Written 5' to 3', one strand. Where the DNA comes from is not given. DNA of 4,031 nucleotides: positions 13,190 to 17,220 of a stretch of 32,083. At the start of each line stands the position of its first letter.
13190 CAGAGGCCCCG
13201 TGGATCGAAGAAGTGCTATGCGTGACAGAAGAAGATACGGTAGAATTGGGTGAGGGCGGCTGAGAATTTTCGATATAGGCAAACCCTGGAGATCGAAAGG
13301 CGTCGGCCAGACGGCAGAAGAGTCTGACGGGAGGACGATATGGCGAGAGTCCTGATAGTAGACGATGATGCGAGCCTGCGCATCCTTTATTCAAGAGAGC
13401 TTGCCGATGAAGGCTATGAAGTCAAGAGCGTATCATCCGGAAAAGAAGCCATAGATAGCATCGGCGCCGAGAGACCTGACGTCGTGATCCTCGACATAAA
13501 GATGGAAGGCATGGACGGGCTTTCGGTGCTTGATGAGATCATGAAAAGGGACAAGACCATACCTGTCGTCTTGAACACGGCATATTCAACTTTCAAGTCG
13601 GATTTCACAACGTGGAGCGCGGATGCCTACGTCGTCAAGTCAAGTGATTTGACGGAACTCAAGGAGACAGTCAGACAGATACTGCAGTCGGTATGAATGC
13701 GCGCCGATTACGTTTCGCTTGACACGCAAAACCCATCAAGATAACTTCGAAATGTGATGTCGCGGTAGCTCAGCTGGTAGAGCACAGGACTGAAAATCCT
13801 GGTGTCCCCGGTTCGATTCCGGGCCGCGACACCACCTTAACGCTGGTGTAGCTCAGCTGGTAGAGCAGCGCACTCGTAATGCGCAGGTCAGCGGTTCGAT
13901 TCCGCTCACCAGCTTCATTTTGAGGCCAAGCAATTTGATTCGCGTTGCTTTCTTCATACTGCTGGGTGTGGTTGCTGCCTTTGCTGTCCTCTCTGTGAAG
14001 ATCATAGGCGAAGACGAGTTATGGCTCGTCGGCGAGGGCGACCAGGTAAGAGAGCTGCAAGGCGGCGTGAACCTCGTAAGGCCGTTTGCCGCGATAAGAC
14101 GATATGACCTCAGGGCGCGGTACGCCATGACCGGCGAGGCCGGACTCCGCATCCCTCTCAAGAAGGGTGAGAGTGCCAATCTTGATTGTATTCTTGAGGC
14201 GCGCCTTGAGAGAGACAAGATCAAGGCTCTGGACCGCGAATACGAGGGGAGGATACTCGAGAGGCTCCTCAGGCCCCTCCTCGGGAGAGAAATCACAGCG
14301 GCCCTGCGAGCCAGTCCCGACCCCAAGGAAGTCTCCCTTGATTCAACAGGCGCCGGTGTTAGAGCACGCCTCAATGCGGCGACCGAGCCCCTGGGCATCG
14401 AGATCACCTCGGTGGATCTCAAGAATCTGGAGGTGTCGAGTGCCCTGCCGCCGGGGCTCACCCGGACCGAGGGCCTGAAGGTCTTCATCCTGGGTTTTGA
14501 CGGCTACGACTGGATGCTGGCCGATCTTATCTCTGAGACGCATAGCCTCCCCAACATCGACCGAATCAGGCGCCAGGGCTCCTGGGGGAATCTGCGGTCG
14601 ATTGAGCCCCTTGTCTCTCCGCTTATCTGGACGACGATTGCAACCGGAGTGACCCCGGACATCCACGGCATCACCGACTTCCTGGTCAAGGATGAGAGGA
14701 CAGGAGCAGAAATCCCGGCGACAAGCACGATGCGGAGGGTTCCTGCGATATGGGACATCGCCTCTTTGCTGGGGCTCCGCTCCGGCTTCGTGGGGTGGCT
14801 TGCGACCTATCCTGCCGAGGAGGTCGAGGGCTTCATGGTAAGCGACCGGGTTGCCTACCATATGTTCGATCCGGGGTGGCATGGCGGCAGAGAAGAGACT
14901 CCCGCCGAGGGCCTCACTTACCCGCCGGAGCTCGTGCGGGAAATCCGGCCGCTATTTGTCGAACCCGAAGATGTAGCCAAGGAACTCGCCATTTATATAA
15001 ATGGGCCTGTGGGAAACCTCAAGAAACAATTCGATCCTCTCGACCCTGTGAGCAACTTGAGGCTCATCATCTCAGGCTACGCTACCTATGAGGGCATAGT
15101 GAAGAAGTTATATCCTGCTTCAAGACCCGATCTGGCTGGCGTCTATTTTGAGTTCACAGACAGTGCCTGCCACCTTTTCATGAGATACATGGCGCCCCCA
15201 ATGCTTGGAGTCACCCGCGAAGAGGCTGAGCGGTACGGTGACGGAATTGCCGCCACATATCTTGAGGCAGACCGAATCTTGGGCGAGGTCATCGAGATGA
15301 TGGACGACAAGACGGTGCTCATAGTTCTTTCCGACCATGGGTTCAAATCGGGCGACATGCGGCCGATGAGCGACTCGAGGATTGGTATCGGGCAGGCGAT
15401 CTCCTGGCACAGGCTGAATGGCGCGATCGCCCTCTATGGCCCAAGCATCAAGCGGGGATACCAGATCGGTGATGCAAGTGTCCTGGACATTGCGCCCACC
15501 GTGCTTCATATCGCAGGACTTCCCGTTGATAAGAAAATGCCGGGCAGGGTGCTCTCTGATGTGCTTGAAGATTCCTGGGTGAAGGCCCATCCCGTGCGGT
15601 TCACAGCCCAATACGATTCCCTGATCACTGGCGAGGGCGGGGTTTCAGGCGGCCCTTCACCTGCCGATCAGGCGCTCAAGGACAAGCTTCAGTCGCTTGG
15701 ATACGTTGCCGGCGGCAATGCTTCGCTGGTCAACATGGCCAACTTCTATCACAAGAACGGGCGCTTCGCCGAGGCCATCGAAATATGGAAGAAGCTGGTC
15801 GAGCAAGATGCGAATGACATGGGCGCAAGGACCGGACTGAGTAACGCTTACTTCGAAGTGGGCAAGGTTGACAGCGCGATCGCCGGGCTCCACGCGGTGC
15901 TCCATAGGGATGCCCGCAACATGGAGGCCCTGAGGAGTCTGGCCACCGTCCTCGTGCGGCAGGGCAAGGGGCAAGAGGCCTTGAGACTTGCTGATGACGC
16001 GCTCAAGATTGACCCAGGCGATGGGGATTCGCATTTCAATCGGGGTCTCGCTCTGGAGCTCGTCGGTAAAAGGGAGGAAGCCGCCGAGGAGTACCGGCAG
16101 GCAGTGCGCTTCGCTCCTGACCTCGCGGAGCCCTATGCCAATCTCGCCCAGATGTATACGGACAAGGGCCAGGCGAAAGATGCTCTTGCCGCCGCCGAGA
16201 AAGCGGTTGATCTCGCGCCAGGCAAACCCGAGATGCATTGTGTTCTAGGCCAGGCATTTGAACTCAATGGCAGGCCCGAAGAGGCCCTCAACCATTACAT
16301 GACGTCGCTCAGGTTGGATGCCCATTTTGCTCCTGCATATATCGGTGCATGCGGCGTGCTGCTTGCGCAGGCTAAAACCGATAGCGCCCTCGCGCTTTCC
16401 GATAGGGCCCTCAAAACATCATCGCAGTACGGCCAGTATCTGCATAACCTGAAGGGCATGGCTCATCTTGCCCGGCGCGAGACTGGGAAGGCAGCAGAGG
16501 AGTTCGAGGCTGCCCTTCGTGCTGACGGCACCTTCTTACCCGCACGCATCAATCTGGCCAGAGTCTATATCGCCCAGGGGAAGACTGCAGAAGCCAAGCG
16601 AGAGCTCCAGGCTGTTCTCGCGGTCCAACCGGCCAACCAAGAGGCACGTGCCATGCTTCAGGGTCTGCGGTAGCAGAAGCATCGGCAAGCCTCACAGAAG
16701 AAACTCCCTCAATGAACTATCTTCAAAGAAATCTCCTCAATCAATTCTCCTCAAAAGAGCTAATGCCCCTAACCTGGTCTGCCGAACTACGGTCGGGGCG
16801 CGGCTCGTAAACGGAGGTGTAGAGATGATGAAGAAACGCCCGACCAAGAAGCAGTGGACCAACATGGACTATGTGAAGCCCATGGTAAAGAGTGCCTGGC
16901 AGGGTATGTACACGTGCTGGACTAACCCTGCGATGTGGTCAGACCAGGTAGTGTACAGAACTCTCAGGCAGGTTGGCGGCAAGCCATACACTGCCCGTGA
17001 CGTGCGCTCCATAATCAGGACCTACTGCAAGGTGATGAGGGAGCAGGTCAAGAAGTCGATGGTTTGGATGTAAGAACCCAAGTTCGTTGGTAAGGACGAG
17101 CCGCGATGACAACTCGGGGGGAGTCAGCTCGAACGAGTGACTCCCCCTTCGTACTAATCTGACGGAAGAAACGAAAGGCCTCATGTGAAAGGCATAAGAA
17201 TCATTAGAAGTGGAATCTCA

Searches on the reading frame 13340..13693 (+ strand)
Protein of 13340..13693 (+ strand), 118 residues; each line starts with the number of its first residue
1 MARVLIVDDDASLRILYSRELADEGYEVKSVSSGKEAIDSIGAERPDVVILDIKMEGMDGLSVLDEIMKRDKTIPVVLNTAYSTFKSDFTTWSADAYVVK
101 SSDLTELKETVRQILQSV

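Call 3: search_protein_families(library=pfam, proteins=[window:13340-13693:+], max_evalue=1)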
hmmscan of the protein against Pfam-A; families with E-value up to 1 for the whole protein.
window:13340-13693:+ (118 aa): 7 families
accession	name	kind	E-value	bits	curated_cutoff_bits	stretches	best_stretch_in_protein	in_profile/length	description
PF00072.30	Response_reg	-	2.1e-25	89.5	30.2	1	4-111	1-110/111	Response regulator receiver domain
PF01497.23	Peripla_BP_2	-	0.02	14.8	27.5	1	22-110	38-98/235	Periplasmic binding protein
PF03709.21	OKR_DC_1_N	-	0.044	14.5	29.3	1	19-82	11-72/111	Orn/Lys/Arg decarboxylase, N-terminal domain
PF20634.2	IFNGR1_transm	-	0.058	14.1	27.5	1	95-118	4-28/57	Interferon gamma receptor 1, transmembrane region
PF16256.10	DUF4911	-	0.13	12.8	29.3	0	44-65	4-25/57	Domain of unknown function (DUF4911)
PF20274.4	cREC_REC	-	0.14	13.3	27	1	5-72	3-61/88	Cyclic-phosphate processing Receiver domain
PF06490.17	FleQ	-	0.2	12.5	22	1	3-81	1-77/108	Flagellar regulatory protein FleQ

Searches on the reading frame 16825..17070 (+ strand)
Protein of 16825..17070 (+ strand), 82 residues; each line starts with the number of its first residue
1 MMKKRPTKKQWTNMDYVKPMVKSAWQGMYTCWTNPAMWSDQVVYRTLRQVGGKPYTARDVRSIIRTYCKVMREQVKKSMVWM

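Call 32: search_protein_families(library=padloc, proteins=[window:16825-17070:+], max_evalue=1)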
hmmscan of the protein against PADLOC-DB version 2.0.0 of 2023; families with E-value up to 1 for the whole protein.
seq(82 aa): 0 families

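Call 33: search_protein_families(library=pfam, proteins=[window:16825-17070:+], max_evalue=0.01)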
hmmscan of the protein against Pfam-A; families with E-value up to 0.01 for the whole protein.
seq(82 aa): 0 families

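Call 78: search_solved_structures(query=A7, max_evalue=10)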
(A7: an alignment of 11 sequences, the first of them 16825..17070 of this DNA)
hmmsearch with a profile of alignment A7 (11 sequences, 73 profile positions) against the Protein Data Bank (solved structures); distinct sequences matched with E-value up to 10: 5.
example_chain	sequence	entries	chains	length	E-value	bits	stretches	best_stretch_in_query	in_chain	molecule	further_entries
5h7a_C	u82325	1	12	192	0.23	14.3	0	11-32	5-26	Immunoglobulin G-binding protein A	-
9gkv_B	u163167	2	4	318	0.94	12.3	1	30-50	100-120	Histone deacetylase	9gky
5h79_D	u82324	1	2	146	1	12.2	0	12-33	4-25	Immunoglobulin G-binding protein A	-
4npf_Y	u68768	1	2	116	1.2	12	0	6-32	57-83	Immunoglobulin G-binding protein A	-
4gwp_C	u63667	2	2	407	1.3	11.9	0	5-32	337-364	Mediator of RNA polymerase II transcription subunit 8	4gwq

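Call 79: search_protein_families(library=pfam, alignment_id=A7, max_evalue=5)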
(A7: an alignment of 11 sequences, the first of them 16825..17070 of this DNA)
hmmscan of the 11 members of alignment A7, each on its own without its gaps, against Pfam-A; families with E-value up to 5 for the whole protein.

A. member 1, window:16825-17070:+ (82 aa): 0 families

B. families by the number of members that match (of 11 scanned): 6 families
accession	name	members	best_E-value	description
PF22186.1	HI1480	1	0.0092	Hypothetical protein HI1480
PF24188.1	DUF7416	1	0.024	Family of unknown function (DUF7416)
PF13217.11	DUF4025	1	0.067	Protein of unknown function (DUF4025)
PF12392.13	DUF3656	1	0.11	Collagenase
PF24050.1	T4_Cef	1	0.18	Phage T4 Cef protein family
PF13981.11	SopA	1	0.2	SopA-like central domain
